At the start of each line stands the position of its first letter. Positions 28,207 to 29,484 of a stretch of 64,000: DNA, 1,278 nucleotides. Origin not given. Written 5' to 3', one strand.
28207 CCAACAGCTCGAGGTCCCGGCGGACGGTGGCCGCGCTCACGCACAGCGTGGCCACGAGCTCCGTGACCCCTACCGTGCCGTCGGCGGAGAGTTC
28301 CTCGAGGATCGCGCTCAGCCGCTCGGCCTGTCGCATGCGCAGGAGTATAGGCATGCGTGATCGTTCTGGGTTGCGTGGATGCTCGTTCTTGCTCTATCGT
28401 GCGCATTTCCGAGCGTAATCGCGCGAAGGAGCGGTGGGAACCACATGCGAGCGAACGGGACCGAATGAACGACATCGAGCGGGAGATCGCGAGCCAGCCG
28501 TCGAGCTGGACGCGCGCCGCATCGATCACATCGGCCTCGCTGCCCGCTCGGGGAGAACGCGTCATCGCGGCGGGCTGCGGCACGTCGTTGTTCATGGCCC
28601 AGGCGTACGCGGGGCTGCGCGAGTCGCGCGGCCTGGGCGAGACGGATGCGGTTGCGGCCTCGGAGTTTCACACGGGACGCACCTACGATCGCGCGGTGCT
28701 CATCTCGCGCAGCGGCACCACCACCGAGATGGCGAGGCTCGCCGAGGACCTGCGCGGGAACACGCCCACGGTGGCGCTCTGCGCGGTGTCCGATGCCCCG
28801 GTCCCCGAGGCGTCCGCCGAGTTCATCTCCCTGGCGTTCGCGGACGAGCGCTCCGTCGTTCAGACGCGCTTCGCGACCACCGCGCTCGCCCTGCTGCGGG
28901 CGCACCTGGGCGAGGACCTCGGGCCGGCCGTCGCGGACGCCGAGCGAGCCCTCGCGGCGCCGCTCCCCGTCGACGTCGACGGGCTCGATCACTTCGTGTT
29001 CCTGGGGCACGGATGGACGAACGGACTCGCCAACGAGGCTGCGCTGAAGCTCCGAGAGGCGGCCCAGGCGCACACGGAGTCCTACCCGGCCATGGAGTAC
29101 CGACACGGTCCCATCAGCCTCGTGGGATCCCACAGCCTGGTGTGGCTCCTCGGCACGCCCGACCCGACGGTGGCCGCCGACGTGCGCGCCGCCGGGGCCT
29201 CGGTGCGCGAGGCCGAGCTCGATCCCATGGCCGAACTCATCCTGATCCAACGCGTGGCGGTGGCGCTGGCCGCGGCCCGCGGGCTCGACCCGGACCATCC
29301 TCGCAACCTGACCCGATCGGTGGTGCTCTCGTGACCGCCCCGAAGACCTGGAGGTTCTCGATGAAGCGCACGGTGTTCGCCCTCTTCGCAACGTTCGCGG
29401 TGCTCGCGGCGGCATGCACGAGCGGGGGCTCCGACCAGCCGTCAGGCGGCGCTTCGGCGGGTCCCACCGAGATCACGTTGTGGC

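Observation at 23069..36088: DeoR-associated ketose/aminosugar utilisation island, possibly frl-like (Amadori) or aga-like (galactosamine/tagatose-6-P)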

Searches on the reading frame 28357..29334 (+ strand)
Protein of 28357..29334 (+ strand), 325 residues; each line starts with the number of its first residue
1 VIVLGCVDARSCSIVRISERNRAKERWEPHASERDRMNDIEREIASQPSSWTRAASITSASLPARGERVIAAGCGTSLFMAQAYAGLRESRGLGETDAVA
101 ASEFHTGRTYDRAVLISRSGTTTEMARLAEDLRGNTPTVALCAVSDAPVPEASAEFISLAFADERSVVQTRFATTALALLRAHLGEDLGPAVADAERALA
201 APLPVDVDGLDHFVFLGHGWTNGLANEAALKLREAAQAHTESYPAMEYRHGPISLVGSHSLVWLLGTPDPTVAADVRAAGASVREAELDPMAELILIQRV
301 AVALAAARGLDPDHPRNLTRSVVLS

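Call 7: search_protein_families(library=pfam, proteins=[window:28357-29334:+])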
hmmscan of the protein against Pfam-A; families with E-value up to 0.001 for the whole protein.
window:28357-29334:+ (325 aa): 1 family
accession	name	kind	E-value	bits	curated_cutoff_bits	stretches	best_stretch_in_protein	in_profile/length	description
PF01380.27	SIS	-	1.1e-10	41.9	25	2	212-269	7-64/131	SIS domain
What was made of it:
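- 28465..29334 (+): 289-aa double-SIS phosphosugar isomerase/deaminase. Predicted galactosamine-6-phosphate deaminase/isomerase, functionally analogous to AgaS. Pfam SIS, two stretches (call 7).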

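Call 9: search_protein_families(library=ncbifam, proteins=[window:28357-29334:+], max_evalue=0.00001)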
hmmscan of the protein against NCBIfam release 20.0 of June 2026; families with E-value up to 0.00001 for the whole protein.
window:28357-29334:+ (325 aa): 5 families
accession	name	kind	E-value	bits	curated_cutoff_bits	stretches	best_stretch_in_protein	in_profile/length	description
NF001484.0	PRK00331.1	subfamily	5.4e-25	87.8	381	1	211-268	459-516/601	isomerizing glutamine--fructose-6-phosphate transaminase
TIGR01135.1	glmS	equivalog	4.3e-24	84.9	418.05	1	52-269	277-522/607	glutamine--fructose-6-phosphate transaminase (isomerizing)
NF041128.1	glucosaP_deam_GlmD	equivalog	7.6e-19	68.1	580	1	67-265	32-242/323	glucosamine-6-phosphate deaminase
NF046059.1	NagB_SO3506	equivalog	8.9e-12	45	430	1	114-319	91-324/330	glucosamine-6-phosphate deaminase NagB-II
TIGR02815.1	agaS_fam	subfamily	1.4e-08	34.1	529.2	0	208-265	212-271/372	putative sugar isomerase, AgaS family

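Call 13: search_solved_structures(query=window:28465-29334:+, max_evalue=0.01)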
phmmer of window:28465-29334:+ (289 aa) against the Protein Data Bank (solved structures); distinct sequences matched with E-value up to 0.01: 25.
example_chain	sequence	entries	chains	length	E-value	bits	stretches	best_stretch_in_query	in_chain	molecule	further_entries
2cb0_A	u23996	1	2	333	4.5e-15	59.1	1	31-229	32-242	GLUCOSAMINE-FRUCTOSE-6-PHOSPHATE AMINOTRANSFERASE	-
3fj1_A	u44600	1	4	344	1.2e-13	54.4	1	64-284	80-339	putative phosphosugar isomerase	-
2dec_A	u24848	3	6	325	4.1e-12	49.5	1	31-229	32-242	325aa long hypothetical protein | Hypothetical protein PH0510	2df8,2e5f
1j5x_A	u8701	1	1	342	7.3e-12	48.6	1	31-288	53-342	GLUCOSAMINE-6-PHOSPHATE DEAMINASE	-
1moq_A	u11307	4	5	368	8.5e-12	48.4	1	167-226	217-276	GLUCOSAMINE 6-PHOSPHATE SYNTHASE | Glutamine--fructose-6-phosphate aminotransferase [isomerizing]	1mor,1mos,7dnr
1jxa_A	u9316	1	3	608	6.1e-11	45.6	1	167-226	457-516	glucosamine 6-phosphate synthase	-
4amv_A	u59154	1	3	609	6.1e-11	45.6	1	167-226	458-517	GLUCOSAMINE--FRUCTOSE-6-PHOSPHATE AMINOTRANSFERASE [ISOMER IZING]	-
3ooj_A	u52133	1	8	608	7.2e-11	45.4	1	167-226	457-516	Glucosamine/fructose-6-phosphate aminotransferase, isomerizing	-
2j6h_A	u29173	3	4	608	7.2e-11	45.4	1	167-226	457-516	GLUCOSAMINE-FRUCTOSE-6-PHOSPHATE AMINOTRANSFERASE | GLUCOSAMINE--FRUCTOSE-6-PHOSPHATE AMINOTRANSFERASE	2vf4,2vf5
7kqa_A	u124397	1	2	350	8.2e-11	45.2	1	77-242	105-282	Iron dicitrate transport regulator FecR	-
3tbf_A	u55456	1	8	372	1.1e-10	44.8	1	174-224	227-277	Glucosamine--fructose-6-phosphate aminotransferase [isomerizing]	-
8eol_A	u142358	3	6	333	1.5e-10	44.3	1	77-284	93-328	GLUCOSAMINE-6-PHOSPHATE DEAMINASE | Glutamine-fructose-6-phosphate transaminase (Isomerizing)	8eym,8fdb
3hba_A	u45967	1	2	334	1.5e-10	44.3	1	77-284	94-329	Putative phosphosugar isomerase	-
2poc_A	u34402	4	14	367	3.5e-07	33.3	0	177-233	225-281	isomerase domain of glutamine-fructose-6-phosphate transaminase (isomerizing)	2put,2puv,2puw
2zj3_A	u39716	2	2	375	8.4e-07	32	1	169-235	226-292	Glucosamine--fructose-6-phosphate aminotransferase [isomerizing] 1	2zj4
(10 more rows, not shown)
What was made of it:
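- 28465..29334 (+): The best PDB hits are GlmD/NagB-II/GlmS isomerase domains (call 13).
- AgaS-like SIS proteins were historically annotated as tagatose-6-P ketose/aldose isomerases; the PDB names in call 13 show this.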

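Call 16: find_homologous_proteins(query=window:28465-29334:+, max_evalue=1e-10)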
Query window:28465-29334:+ (289 aa): 8000 proteins with E <= 1e-10 among 8000 candidates; the best 120 are listed.
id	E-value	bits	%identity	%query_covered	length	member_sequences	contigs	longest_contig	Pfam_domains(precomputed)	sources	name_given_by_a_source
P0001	4.0e-160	549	90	100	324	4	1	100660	PF01380.28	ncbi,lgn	-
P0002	6.0e-137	474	78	100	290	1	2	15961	PF01380.28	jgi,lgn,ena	-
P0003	1.1e-136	473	77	100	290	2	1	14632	PF01380.28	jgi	jgi:fructoselysine-6-P-deglycase FrlB-like protein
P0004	2.3e-132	459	76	100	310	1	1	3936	PF01380.28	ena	-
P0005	1.4e-126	440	74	100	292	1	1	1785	PF01380.28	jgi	jgi:fructoselysine-6-P-deglycase FrlB-like protein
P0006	6.7e-122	424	71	100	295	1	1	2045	PF01380.28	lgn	-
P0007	1.6e-121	423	70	100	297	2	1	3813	PF01380.28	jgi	jgi:fructoselysine-6-P-deglycase FrlB-like protein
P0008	3.6e-121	422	70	100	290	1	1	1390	PF01380.28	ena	-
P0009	1.7e-120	420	72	100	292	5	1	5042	PF01380.28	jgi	jgi:fructoselysine-6-P-deglycase FrlB-like protein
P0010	3.1e-118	412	68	100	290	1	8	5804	PF01380.28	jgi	jgi:fructoselysine-6-P-deglycase FrlB-like protein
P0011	3.7e-118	412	70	100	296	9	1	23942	PF01380.28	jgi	jgi:fructoselysine-6-P-deglycase FrlB-like protein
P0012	4.8e-118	412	72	100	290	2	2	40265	PF01380.28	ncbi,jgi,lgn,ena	jgi:fructoselysine-6-P-deglycase FrlB-like protein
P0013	4.8e-118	412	71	100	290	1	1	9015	PF01380.28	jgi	jgi:fructoselysine-6-P-deglycase FrlB-like protein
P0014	5.7e-118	411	71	100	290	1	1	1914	PF01380.28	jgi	jgi:fructoselysine-6-P-deglycase FrlB-like protein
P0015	6.5e-118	411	70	100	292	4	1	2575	PF01380.28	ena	-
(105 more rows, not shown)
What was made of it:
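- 28465..29334 (+): The length is confirmed by more than 100 homologues of about 290 aa (call 16).
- JGI auto-annotation labels the SIS family 'FrlB-like' (call 16).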

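Call 17: find_related_loci(query=window:28465-29334:+, collection=genome_contigs, flank=10000)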
Query window:28465-29334:+ (289 aa) in genome_contigs; peptide patterns used: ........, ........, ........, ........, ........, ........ (x = any residue, [..] = any of these).
600 stretches matched a pattern (row limit reached: there are more); 486 encode a relative of the query (tblastn E <= 1e-3); the best 80 are kept; 80 distinct loci.
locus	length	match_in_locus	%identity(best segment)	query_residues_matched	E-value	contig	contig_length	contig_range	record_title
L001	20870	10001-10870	66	1-289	7e-120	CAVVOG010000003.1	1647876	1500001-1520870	MAG: uncultured Actinomycetes bacterium isolate MFD09779.bin.1.329 genome assembly, contig: contig_6740, whole genome sh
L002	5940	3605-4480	66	1-289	1e-119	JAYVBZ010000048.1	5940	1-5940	MAG: Actinomycetota bacterium isolate GL30_DN_concoct_6 GL30_DN_concoct_6_47, whole genome shotgun sequence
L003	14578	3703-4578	67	1-289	1e-118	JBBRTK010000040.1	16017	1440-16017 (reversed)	MAG: Actinomycetota bacterium isolate La2_metabat2.206 La2_metabat2.206_K_2846717L16017_cov_33.9658, whole genome shotgu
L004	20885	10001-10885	68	1-289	6e-115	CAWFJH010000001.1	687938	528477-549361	MAG: uncultured Actinomycetes bacterium isolate MFD02242.bin.2.325 genome assembly, contig: contig_1448, whole genome sh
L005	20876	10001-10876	67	1-289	5e-114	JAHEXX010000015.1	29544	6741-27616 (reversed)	MAG: bacterium isolate nzgw114 NODE_328_length_29545_cov_3.422750, whole genome shotgun sequence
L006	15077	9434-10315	63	1-288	4e-112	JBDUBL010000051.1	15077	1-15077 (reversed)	MAG: Actinomycetota bacterium isolate cluster4_bin.22 NODE_8604_length_15077_cov_10.953801, whole genome shotgun sequenc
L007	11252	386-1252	67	1-288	2e-112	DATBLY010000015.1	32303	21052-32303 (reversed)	MAG TPA_asm: Actinomycetota bacterium isolate SMAG_U3984 k141_1415888, whole genome shotgun sequence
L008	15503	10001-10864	71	1-289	5e-122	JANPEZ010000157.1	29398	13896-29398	MAG: Actinomycetes bacterium isolate VAR_78_metabat_129 VAR_78_k141_798161, whole genome shotgun sequence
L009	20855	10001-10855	62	4-288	6e-111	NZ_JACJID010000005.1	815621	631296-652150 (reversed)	Kutzneria viridogrisea strain DSM 43850 Ga0436927_05, whole genome shotgun sequence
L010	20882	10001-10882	64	1-288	2e-110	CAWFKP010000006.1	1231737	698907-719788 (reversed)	MAG: uncultured Actinomycetes bacterium isolate MFD00392.bin.2.405 genome assembly, contig: contig_7893, whole genome sh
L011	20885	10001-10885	63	1-289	4e-110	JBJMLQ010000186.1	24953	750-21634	MAG: Actinomycetota bacterium isolate H1_18_all_fractions_metab_conc_61_70_18 k255_6250505, whole genome shotgun sequenc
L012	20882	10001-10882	64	1-288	8e-110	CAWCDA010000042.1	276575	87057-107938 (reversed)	MAG: uncultured Actinomycetes bacterium isolate MFD08700.bin.2.91 genome assembly, contig: contig_32178, whole genome sh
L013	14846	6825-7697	63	1-288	3e-111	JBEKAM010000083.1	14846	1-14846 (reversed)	MAG: Solirubrobacteraceae bacterium isolate SPRUCE 112 SPRUCE_112_83, whole genome shotgun sequence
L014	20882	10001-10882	63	1-288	1e-108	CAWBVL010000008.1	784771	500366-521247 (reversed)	MAG: uncultured Actinomycetes bacterium isolate MFD07691.bin.2.43 genome assembly, contig: contig_8294, whole genome sho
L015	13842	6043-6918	61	1-289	1e-107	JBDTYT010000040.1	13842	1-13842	MAG: Actinomycetota bacterium isolate cluster4_bin.148 NODE_10135_length_13842_cov_9.052441, whole genome shotgun sequen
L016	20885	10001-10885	62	1-289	6e-107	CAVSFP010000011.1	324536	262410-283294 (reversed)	MAG: uncultured Actinomycetes bacterium isolate MFD02134.bin.2.91 genome assembly, contig: contig_29482, whole genome sh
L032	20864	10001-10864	60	1-289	5e-100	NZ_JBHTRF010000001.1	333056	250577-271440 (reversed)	Kitasatospora sp. NPDC056446 NPDC056446_T11_H6.ctg-0001, whole genome shotgun sequence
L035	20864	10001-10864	58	4-288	6e-99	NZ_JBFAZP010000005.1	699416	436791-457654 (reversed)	Longispora sp. NPDC051575 NPDC051575_122_C3.ctg-0005, whole genome shotgun sequence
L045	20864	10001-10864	59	5-289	2e-98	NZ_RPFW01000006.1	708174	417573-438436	Trebonia kvetii strain 15TR583 NODE_6_length_708174_cov_102.037161, whole genome shotgun sequence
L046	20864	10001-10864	60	1-289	4e-98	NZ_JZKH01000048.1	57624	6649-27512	Streptomyces rubellomurinus strain ATCC 31215 contig-47, whole genome shotgun sequence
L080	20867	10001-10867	59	4-289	2e-95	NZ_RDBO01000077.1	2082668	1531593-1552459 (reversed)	Streptomyces sp. sk2.1 Scaffold_77, whole genome shotgun sequence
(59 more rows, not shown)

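Call 19: find_encoding_contigs(protein=P0001, flank=10000, max_places=3)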
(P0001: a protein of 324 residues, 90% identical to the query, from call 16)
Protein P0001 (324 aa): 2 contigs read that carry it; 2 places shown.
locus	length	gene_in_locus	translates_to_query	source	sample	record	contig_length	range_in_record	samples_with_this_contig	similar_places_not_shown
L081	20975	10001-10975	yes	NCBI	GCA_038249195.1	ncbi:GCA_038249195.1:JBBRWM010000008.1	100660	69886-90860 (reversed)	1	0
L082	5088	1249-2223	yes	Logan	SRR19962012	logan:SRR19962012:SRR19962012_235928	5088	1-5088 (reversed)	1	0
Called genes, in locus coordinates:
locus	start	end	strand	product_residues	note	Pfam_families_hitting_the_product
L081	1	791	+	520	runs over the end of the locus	PF02366:PMT, PF13231:PMT_2 (weak), PF16192:PMT_4TMC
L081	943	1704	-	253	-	PF02517:Rce1-like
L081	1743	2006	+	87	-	-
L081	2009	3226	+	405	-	PF01266:DAO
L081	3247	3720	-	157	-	-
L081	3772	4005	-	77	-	PF01037:AsnC_trans_reg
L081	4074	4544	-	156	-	-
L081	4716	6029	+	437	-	PF02056:Glyco_hydro_4, PF11975:Glyco_hydro_4C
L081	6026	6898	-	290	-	PF01636:APH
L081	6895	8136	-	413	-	PF01306:LacY_symp, PF03825:Nuc_H_symport, PF07690:MFS_1, PF12832:MFS_1_like, PF07690:MFS_1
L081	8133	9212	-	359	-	PF04909:Amidohydro_2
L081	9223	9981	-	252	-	PF08220:HTH_DeoR, PF00455:DeoRC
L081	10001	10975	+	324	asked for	PF01380:SIS (faint)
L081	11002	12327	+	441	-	PF01547:SBP_bac_1, PF13416:SBP_bac_8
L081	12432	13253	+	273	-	PF00528:BPD_transp_1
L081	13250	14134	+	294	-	PF00528:BPD_transp_1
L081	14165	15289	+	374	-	PF00005:ABC_tran, PF17850:CysA_C_terminal (weak), PF17912:OB_MalK (faint), PF08402:TOBE_2 (faint)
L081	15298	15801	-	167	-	PF13302:Acetyltransf_3, PF00583:Acetyltransf_1, PF13508:Acetyltransf_7, PF24553:Rv0428c_C (weak), PF08445:FR47 (weak)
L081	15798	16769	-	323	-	PF00294:PfkB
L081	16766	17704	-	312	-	PF00294:PfkB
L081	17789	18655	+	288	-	PF01661:Macro, PF00581:Rhodanese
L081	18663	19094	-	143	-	-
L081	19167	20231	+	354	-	PF26549:Tricorn_N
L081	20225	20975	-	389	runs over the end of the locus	PF00155:Aminotran_1_2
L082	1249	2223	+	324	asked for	PF01380:SIS (faint)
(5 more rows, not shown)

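Call 22: search_solved_structures(query=L081:4716-6029:+, max_evalue=0.00001)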
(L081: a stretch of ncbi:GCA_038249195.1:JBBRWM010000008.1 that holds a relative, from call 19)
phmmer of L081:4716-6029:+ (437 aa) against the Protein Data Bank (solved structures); distinct sequences matched with E-value up to 0.00001: 14.
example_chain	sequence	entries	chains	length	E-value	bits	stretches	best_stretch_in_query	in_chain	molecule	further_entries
5c3m_A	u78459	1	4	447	8.5e-35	123.6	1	3-206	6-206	Putative 6-phospho-beta-glucosidase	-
1s6y_A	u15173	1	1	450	1.7e-34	122.7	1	3-206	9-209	6-phospho-beta-glucosidase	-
3fef_A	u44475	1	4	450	5.1e-32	114.5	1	3-406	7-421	Putative glucosidase lplD, ALPHA-GALACTURONIDASE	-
6dux_A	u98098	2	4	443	6e-27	97.8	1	4-432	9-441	6-phospho-alpha-glucosidase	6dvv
1u8x_X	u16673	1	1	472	2.3e-26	95.9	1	5-432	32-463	Maltose-6'-phosphate glucosidase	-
6vc6_A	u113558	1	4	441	2.7e-22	82.5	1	4-387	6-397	6-phospho-alpha-glucosidase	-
1obb_A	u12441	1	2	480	4.4e-20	75.2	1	2-227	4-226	ALPHA-GLUCOSIDASE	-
6wbt_A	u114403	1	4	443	1.5e-19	73.4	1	3-218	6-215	cellulase IBT99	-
1up6_A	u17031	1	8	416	3.1e-18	69.1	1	3-404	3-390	6-PHOSPHO-BETA-GLUCOSIDASE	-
1up7_A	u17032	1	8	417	3.1e-18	69.1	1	3-404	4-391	6-PHOSPHO-BETA-GLUCOSIDASE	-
1up4_A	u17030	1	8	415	3.5e-18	68.9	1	3-404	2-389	6-PHOSPHO-BETA-GLUCOSIDASE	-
3u95_A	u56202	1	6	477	3.3e-17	65.7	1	3-422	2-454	Glycoside hydrolase, family 4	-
1vjt_A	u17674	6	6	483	1.4e-16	63.7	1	3-227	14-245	alpha-glucosidase | Alpha-glucosidase, putative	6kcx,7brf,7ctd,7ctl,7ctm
7br4_A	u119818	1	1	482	1.8e-16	63.3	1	3-227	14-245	Alpha-glucosidase, putative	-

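Call 23: search_protein_families(library=ncbifam, proteins=[L081:4716-6029:+], max_evalue=0.00001)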
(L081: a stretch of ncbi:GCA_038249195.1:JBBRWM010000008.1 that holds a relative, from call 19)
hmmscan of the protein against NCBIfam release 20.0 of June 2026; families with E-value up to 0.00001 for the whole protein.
L081:4716-6029:+ (437 aa): 3 families
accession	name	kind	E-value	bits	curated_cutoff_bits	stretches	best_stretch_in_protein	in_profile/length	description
NF011657.0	PRK15076.1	subfamily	9.4e-159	528.6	486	1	1-432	2-428/432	alpha-galactosidase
NF041089.1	alpha_gluc_AglA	equivalog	5e-32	111.3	650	1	3-228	2-224/464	alpha-glucosidase AglA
NF004863.0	PRK06223.1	subfamily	5.9e-06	25.6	283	0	125-196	98-171/313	malate dehydrogenase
